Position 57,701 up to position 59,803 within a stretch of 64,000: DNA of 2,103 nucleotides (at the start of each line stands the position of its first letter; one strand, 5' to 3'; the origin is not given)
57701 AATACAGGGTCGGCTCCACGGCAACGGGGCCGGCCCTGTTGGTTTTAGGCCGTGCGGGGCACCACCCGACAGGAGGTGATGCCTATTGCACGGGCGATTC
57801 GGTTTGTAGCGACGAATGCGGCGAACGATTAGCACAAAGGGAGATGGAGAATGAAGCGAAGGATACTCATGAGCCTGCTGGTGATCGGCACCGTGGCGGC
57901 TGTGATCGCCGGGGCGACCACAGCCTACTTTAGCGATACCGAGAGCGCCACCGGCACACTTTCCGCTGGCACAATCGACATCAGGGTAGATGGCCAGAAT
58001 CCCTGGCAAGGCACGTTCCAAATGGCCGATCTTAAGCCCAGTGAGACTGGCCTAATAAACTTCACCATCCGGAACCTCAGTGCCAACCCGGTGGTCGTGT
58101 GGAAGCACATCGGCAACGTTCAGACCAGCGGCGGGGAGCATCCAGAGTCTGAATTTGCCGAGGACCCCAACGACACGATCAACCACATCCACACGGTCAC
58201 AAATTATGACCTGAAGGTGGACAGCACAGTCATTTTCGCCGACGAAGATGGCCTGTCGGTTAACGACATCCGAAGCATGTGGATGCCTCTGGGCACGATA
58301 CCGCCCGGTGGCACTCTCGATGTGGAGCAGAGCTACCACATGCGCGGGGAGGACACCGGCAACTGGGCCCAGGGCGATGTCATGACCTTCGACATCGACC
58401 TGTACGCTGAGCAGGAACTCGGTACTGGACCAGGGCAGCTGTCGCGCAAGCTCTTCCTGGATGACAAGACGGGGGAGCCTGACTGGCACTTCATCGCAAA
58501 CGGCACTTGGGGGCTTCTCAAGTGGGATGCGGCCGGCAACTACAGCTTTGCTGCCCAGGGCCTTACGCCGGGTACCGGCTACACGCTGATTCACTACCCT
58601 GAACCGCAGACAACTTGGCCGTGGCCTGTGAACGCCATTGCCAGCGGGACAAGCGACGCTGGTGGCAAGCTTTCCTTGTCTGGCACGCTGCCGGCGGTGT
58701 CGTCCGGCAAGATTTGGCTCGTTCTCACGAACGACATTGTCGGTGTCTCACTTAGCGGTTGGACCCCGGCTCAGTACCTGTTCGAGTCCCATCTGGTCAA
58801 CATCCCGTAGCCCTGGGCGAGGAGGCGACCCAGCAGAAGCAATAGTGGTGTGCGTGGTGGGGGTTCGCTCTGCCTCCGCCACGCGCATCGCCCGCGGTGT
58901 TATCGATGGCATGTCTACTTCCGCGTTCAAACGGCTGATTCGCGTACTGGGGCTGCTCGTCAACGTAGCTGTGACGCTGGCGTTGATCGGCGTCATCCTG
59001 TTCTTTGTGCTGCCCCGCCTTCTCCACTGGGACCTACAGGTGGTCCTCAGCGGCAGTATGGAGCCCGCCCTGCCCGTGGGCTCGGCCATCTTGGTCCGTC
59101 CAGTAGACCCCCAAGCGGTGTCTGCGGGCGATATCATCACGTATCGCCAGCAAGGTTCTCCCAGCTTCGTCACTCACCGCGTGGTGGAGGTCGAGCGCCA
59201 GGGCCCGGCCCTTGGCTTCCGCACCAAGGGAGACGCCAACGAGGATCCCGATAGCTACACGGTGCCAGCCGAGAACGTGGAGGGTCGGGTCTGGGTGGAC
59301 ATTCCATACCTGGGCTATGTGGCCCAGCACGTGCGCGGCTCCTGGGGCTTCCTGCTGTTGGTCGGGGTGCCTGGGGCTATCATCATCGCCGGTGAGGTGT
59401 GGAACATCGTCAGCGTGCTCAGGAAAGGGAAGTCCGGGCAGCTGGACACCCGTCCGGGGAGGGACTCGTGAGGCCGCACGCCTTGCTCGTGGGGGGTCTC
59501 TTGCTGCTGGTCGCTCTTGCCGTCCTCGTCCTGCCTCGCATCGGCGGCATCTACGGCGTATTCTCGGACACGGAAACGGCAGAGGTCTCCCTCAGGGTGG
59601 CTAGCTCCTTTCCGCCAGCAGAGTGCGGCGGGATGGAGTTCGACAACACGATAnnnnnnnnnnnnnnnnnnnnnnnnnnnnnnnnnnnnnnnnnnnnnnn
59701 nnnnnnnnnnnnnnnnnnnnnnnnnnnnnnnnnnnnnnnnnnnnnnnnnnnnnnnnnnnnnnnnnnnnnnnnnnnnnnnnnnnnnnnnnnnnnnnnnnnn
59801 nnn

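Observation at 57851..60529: TasA/camelysin-SipW operon with a second SipW-cognate substrate carrying RTX and FN3 domains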

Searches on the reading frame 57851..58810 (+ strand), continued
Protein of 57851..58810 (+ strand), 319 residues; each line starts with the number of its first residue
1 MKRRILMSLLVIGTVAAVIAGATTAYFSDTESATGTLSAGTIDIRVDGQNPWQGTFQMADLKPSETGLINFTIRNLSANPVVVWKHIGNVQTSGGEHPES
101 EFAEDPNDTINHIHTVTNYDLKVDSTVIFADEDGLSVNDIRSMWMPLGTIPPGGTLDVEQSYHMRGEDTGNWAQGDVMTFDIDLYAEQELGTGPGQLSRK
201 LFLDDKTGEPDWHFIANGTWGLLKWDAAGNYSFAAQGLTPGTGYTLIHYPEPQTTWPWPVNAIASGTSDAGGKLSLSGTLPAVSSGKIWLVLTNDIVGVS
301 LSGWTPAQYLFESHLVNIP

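Call 37: fold_search(model_id=the predicted structure, library=pdb)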
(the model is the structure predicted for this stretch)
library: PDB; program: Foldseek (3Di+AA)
matches with E <= 10: 960; with E <= 0.001: 2
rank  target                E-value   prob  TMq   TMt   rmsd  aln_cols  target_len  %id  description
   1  8jmw_A                2.4e-05  0.92  0.13  0.09  22.0       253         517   12  Fibril form of serine peptidase Vpr (released 2023-12-06)
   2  6erj_B                5.6e-04  1.00  0.25  0.43   8.2       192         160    9  Self-complemented FimA subunit from Salmonella enterica (released 2019-01-30)
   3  9fh8_A                2.2e-03  0.35  0.13  0.14  20.7       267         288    7  Crystal structure of the SPD-2 domain of Apis dorsata CEP192 (released 2025-03-26)
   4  2q3z_A                3.1e-03  0.28  0.13  0.07  21.8       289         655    9  Transglutaminase 2 undergoes large conformational change upon activation (released 2007-10-23)
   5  2bzd_C                3.3e-03  0.38  0.17  0.12  17.7       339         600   10  Galactose recognition by the carbohydrate-binding module of a bacterial sialidase. (released 2005-08-19)
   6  6dtk_E                3.4e-03  0.60  0.20  0.20  16.6       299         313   10  Heterodimers of FALS mutant SOD enzyme (released 2019-06-19)
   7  3s3s_A                3.6e-03  0.33  0.14  0.08  21.5       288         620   10  Transglutaminase 2 in complex with a novel inhibitor (released 2012-06-06)
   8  1eut                  5.0e-03  0.25  0.16  0.11  17.1       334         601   11  SIALIDASE, LARGE 68KD FORM, COMPLEXED WITH GALACTOSE (released 1997-01-11)
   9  7pjj                  5.0e-03  0.23  0.16  0.08  24.4       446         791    9  Structure of the Family-3 Glycosyl Hydrolase BcpE2 from Streptomyces scabies (released 2022-07-13)
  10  6dtk_C                6.3e-03  0.44  0.19  0.20  16.7       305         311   11  Heterodimers of FALS mutant SOD enzyme (released 2019-06-19)
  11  7c7u_A                7.0e-03  0.18  0.15  0.09  24.2       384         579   10  Biofilm associated protein - BSP domain (released 2021-05-12)
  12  6dtk_A                7.4e-03  0.51  0.21  0.21  16.5       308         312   12  Heterodimers of FALS mutant SOD enzyme (released 2019-06-19)
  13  6quc_A                7.4e-03  0.38  0.18  0.09  14.0       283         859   10  Truncated beta-galactosidase III from Bifidobacterium bifidum (released 2020-03-18)
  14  9qj4_B                8.3e-03  0.20  0.14  0.14  24.9       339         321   10  Structure of the Complement classical and lectin pathway proconvertase, C4b2 (released 2025-12-24)
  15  9fh8_H                9.8e-03  0.30  0.15  0.16  20.8       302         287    8  Crystal structure of the SPD-2 domain of Apis dorsata CEP192 (released 2025-03-26)
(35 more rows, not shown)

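Call 47: search_protein_families(library=pfam, proteins=[L003:8324-9313:+, L016:8275-9312:+, L062:9236-10342:+, L066:2468-3442:+, L003:7699-8313:+, L011:4800-5540:+, L002:4240-5406:+, L004:7689-9920:+, L002:3030-3731:+], max_evalue=0.05)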
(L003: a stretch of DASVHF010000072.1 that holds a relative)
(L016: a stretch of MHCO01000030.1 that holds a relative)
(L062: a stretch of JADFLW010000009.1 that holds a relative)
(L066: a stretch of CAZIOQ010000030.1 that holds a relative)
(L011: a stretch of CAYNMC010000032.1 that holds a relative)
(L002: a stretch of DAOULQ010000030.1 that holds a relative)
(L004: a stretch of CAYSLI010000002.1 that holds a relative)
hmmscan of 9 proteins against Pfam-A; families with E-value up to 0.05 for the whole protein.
L003:8324-9313:+ (329 aa): 1 family
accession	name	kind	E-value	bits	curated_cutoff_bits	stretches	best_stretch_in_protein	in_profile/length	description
PF00353.25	HemolysinCabind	-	2.6e-30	104.4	23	4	255-290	1-36/36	RTX calcium-binding nonapeptide repeat (4 copies)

L016:8275-9312:+ (345 aa): 1 family
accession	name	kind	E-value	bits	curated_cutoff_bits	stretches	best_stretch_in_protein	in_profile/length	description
PF00353.25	HemolysinCabind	-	3.4e-26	91.3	23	6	273-306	2-35/36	RTX calcium-binding nonapeptide repeat (4 copies)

L062:9236-10342:+ (368 aa): 1 family
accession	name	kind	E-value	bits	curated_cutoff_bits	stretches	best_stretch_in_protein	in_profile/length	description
PF00353.25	HemolysinCabind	-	2.8e-34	117.1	23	6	286-321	1-36/36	RTX calcium-binding nonapeptide repeat (4 copies)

L066:2468-3442:+ (324 aa): 1 family
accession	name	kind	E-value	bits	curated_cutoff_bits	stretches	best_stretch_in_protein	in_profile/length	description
PF00353.25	HemolysinCabind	-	1.4e-29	102.1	23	4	226-260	2-36/36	RTX calcium-binding nonapeptide repeat (4 copies)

L003:7699-8313:+ (204 aa): 0 families

L011:4800-5540:+ (246 aa): 1 family
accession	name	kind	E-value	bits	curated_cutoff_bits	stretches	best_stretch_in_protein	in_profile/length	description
PF00932.25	LTD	-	4.2e-12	46.9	34.3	1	79-202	4-108/109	Lamin Tail Domain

L002:4240-5406:+ (388 aa): 1 family
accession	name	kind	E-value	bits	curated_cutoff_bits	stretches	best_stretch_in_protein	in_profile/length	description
PF01839.29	FG-GAP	-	0.044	14.1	22.1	0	114-127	7-20/37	FG-GAP repeat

L004:7689-9920:+ (743 aa): 6 families
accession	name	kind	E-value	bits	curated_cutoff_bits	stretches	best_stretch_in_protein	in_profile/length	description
PF13385.13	Laminin_G_3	-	1.3e-25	90.7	27.6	1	376-530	1-151/151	Concanavalin A-like lectin/glucanases superfamily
PF00932.25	LTD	-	4.1e-12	46.9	34.3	1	224-321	6-108/109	Lamin Tail Domain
PF12389.13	Peptidase_M73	-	1.5e-06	28.6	22.5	1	25-80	21-72/196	Camelysin metallo-endopeptidase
PF07953.20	Toxin_R_bind_N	-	1.5e-05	25.3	23.8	1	344-524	1-191/191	Clostridium neurotoxin, N-terminal receptor binding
PF02973.23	Sialidase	-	0.011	15.7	26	1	470-531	117-183/189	Sialidase, N-terminal domain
PF02210.31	Laminin_G_2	-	0.05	14.5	22.9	0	442-519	38-123/126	Laminin G domain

L002:3030-3731:+ (233 aa): 1 family
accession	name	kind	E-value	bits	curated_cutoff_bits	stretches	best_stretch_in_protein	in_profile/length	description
PF12389.13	Peptidase_M73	-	8.8e-08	32.6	22.5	1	64-178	13-129/196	Camelysin metallo-endopeptidase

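Call 56: find_encoding_contigs(protein=P0003, flank=4000, max_places=3)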
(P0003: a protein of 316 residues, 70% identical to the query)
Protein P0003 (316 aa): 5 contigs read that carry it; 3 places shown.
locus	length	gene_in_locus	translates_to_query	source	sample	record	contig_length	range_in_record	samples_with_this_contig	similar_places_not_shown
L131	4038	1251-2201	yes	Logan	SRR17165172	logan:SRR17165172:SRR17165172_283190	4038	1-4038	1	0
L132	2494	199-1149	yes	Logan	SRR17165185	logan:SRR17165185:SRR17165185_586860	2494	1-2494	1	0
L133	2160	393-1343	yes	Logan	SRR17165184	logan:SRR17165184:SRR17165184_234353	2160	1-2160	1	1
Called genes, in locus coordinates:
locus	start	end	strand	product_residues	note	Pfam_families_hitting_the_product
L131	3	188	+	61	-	?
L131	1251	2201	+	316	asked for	PF12389:Peptidase_M73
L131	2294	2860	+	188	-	-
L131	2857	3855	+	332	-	-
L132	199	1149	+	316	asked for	PF12389:Peptidase_M73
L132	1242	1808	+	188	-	-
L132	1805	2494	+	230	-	?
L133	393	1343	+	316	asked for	PF12389:Peptidase_M73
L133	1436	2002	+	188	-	-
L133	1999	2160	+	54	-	?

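Call 57: find_encoding_contigs(protein=P0008, flank=6000, max_places=2)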
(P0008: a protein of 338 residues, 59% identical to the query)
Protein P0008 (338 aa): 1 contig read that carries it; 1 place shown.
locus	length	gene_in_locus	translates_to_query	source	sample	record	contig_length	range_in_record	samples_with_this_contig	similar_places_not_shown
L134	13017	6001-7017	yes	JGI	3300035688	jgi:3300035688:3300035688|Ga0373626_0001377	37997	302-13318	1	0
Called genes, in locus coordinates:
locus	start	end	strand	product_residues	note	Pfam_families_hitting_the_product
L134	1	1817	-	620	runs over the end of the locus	PF10124:Mu-like_gpT (faint), PF25209:Phage_capsid_4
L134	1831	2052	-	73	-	-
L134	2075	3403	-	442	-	PF05136:Phage_portal_2 (faint)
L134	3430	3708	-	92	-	-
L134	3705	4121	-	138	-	-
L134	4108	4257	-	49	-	-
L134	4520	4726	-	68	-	-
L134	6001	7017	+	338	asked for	PF12389:Peptidase_M73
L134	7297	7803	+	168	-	PF12389:Peptidase_M73 (weak)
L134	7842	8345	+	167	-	PF10502:Peptidase_S26 (weak)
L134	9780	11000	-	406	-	PF00155:Aminotran_1_2, PF12897:Asp_aminotransf (weak)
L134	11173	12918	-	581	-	PF02310:B12-binding, PF04055:Radical_SAM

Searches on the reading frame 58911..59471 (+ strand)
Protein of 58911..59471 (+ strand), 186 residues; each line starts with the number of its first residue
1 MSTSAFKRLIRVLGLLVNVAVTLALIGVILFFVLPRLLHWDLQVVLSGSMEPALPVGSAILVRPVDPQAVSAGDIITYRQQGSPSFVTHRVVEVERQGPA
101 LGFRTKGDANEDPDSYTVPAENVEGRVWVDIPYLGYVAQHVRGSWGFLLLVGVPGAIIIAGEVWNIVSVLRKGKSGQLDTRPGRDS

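Call 3: search_protein_families(library=pfam, proteins=[window:58911-59471:+], max_evalue=0.1)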
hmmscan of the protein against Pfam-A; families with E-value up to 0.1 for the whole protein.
window:58911-59471:+ (186 aa): 2 families
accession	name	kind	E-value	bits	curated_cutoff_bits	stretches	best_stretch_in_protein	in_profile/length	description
PF10502.14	Peptidase_S26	-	0.0011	19.4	22.9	1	23-82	6-67/168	Signal peptidase, peptidase S26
PF00717.28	Peptidase_S24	-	0.021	14.9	23.3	1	47-93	42-84/116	Peptidase S24-like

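Call 4: search_protein_families(library=ncbifam, proteins=[window:58911-59471:+], max_evalue=0.1)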
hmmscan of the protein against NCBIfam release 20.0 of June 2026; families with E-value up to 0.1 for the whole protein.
window:58911-59471:+ (186 aa): 3 families
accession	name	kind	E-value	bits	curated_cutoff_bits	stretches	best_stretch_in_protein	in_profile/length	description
TIGR02228.1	sigpep_I_arch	equivalog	7.8e-34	116.8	51.85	1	21-163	10-155/158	signal peptidase I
NF046067.1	SigPepSipWBacil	equivalog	5e-33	114.3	190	1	35-172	33-171/189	signal peptidase I SipW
TIGR02227.1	sigpep_I_bact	equivalog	6.2e-06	26.2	47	1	23-94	3-77/162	signal peptidase I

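Call 38: search_solved_structures(query=window:58911-59471:+, max_evalue=1, show_alignments=2)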
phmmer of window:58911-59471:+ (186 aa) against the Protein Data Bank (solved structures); distinct sequences matched with E-value up to 1: 22.
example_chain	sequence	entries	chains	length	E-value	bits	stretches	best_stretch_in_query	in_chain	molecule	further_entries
7p2q_A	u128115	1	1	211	1.6e-09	40.9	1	42-141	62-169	Signal peptidase complex catalytic subunit SEC11C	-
7p2p_A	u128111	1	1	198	1.6e-08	37.6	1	42-138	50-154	Signal peptidase complex catalytic subunit SEC11A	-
9rjb_A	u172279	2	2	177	3.4e-08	36.5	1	42-138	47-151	Signal peptidase complex catalytic subunit SEC11A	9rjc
5hx0_A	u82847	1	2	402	0.086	15.7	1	91-165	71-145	Uncharacterized protein Dfer_1899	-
1l9q_A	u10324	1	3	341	0.089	15.6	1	71-126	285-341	COPPER-CONTAINING NITRITE REDUCTASE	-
1et8_A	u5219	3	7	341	0.09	15.6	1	71-126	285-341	NITRITE REDUCTASE | COPPER-CONTAINING NITRITE REDUCTASE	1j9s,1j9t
1et7_A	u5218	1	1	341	0.09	15.6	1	71-126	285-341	NITRITE REDUCTASE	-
1sjm_A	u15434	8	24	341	0.09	15.6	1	71-126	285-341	Copper-containing nitrite reductase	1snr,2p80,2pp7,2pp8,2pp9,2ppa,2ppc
1l9r_A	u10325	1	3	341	0.09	15.6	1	71-126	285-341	COPPER-CONTAINING NITRITE REDUCTASE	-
1et5_A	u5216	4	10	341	0.09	15.6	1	71-126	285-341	NITRITE REDUCTASE | COPPER-CONTAINING NITRITE REDUCTASE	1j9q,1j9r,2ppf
1l9t_A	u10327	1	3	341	0.09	15.6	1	71-126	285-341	COPPER-CONTAINING NITRITE REDUCTASE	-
1l9o_A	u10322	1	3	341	0.09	15.6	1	71-126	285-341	COPPER-CONTAINING NITRITE REDUCTASE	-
1l9s_A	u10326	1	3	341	0.09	15.6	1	71-126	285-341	COPPER-CONTAINING NITRITE REDUCTASE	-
1l9p_A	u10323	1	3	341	0.09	15.6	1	71-126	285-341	COPPER-CONTAINING NITRITE REDUCTASE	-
5ogf_A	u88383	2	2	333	0.61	12.9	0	71-114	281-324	Copper-containing nitrite reductase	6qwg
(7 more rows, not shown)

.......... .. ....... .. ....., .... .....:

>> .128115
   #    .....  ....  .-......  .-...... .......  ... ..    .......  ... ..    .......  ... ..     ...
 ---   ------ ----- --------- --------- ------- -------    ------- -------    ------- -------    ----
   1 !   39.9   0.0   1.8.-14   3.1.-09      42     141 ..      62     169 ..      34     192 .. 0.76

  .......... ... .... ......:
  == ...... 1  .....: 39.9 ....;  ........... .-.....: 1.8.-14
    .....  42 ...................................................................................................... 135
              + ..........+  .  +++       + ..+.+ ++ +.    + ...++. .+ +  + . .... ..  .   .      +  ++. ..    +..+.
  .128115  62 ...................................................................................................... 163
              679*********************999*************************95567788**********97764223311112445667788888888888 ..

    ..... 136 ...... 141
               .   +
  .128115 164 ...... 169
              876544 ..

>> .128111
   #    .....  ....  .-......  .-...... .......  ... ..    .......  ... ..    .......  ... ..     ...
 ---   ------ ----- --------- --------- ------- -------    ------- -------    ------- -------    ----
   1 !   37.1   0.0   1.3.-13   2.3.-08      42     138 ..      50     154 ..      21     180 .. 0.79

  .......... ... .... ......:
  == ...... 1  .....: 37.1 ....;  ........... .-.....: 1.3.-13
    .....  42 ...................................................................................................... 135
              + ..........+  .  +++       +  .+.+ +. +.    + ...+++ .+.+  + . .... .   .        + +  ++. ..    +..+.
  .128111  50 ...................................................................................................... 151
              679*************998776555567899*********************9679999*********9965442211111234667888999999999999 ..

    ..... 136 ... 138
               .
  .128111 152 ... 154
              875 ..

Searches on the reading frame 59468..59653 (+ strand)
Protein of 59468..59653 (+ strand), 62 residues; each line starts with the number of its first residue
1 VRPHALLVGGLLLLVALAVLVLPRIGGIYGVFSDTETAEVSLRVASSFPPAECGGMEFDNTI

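Call 20: search_protein_families(library=ncbifam, proteins=[window:59468-59653:+], max_evalue=10)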
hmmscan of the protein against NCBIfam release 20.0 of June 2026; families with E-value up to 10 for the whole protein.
seq(62 aa): 2 families
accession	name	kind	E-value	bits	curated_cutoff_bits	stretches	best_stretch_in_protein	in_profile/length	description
NF041041.1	FslD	exception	0.043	13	500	1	7-48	135-176/396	rhizoferrin import MFS transporter FslD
TIGR04088.1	cognate_SipW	domain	3.6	7.9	19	1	32-42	19-29/34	SipW-dependent-type signal peptide-containing protein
